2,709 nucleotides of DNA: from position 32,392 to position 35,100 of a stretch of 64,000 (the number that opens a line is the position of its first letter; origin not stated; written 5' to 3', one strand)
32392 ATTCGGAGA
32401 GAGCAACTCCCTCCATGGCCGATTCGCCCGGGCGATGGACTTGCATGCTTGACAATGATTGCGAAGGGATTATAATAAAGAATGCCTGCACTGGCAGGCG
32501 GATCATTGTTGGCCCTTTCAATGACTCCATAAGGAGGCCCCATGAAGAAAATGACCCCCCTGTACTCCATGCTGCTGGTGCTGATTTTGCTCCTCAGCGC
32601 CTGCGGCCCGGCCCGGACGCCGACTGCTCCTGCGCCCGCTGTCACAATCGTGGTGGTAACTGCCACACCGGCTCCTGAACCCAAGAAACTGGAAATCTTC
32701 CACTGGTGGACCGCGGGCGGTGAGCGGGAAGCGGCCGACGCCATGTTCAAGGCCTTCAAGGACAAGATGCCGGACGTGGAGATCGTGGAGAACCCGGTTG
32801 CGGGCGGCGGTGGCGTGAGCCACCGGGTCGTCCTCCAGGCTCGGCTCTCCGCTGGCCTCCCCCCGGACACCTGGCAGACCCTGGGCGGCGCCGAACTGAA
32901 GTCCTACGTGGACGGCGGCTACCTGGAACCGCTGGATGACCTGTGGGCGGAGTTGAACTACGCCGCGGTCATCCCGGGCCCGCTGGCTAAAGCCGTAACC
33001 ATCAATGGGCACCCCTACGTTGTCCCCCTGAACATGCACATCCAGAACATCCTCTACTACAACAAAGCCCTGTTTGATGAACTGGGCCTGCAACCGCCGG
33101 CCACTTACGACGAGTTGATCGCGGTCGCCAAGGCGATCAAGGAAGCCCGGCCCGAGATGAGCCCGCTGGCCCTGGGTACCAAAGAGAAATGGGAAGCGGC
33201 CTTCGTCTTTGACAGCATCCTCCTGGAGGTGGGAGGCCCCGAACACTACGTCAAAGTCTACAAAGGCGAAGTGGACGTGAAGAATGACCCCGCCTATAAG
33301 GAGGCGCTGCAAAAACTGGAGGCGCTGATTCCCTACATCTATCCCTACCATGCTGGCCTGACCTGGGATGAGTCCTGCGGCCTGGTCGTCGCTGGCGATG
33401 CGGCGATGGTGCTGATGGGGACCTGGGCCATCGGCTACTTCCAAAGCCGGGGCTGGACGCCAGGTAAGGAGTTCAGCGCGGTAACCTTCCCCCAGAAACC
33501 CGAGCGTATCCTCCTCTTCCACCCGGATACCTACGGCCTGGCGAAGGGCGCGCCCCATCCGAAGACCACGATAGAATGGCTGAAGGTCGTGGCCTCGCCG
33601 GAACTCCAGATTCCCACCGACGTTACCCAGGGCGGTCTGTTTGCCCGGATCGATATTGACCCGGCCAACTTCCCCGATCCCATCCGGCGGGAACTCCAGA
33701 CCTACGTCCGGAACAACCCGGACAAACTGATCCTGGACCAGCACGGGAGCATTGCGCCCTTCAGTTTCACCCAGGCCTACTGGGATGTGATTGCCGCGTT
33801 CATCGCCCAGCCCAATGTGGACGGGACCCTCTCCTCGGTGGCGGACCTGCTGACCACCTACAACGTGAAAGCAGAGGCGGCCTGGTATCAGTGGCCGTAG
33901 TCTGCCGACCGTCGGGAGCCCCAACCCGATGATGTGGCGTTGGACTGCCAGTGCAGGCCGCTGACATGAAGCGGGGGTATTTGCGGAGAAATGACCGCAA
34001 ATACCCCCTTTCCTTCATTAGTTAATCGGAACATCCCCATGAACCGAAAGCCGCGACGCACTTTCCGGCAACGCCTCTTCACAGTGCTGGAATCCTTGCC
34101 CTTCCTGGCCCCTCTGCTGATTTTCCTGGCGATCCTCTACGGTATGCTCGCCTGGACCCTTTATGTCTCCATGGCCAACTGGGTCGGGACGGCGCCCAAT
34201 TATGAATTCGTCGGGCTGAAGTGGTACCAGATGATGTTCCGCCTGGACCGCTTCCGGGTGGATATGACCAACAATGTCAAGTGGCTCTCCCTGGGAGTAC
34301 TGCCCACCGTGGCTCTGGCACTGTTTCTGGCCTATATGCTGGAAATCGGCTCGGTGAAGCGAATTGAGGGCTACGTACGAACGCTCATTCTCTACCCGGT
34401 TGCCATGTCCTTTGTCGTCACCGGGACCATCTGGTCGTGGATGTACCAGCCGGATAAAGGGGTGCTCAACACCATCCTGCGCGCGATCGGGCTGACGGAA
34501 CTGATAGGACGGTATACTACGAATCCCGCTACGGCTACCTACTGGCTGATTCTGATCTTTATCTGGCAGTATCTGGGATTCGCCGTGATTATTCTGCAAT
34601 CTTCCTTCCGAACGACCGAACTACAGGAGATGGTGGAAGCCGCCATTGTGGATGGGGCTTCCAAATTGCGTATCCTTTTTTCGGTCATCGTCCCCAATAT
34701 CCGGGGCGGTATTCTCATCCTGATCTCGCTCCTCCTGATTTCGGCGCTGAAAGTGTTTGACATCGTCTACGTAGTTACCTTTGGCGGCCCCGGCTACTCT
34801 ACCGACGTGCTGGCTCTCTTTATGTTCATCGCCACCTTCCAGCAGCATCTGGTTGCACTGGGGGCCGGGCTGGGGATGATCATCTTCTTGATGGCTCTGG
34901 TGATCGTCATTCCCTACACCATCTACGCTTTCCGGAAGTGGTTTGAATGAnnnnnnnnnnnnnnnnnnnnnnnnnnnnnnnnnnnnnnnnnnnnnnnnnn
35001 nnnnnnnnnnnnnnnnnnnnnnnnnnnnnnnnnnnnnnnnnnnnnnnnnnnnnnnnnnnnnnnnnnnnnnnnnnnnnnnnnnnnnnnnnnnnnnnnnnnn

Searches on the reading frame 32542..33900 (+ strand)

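Call 77: search_protein_families(library=pfam, proteins=[window:32542-33900:+], max_evalue=0.001)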
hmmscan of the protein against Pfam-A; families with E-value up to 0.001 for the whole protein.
window:32542-33900:+ (452 aa): 2 families
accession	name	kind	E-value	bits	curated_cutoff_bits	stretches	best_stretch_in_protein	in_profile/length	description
PF01547.30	SBP_bac_1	-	2.9e-39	136.3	26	1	61-356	4-306/307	Bacterial extracellular solute-binding protein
PF13416.11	SBP_bac_8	-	1e-24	88.3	27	1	67-364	1-257/279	Bacterial extracellular solute-binding protein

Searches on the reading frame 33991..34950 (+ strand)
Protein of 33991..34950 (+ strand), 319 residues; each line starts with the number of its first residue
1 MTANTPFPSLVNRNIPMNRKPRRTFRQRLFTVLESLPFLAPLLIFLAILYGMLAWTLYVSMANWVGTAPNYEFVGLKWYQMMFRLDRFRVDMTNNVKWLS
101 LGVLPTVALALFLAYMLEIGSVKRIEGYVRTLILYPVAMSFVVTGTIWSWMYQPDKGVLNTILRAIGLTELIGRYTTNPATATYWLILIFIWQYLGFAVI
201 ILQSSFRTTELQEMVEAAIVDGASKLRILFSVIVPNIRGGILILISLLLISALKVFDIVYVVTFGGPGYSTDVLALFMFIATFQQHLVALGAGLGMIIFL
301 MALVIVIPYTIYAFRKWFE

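Call 77: search_protein_families(library=pfam, proteins=[window:33991-34950:+], max_evalue=0.001)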
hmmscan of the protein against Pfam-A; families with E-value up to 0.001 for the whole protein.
window:33991-34950:+ (319 aa): 1 family
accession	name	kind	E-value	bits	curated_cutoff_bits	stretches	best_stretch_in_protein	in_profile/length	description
PF00528.27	BPD_transp_1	-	3.6e-06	27.3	26.4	1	111-307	6-171/184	Binding-protein-dependent transport system inner membrane component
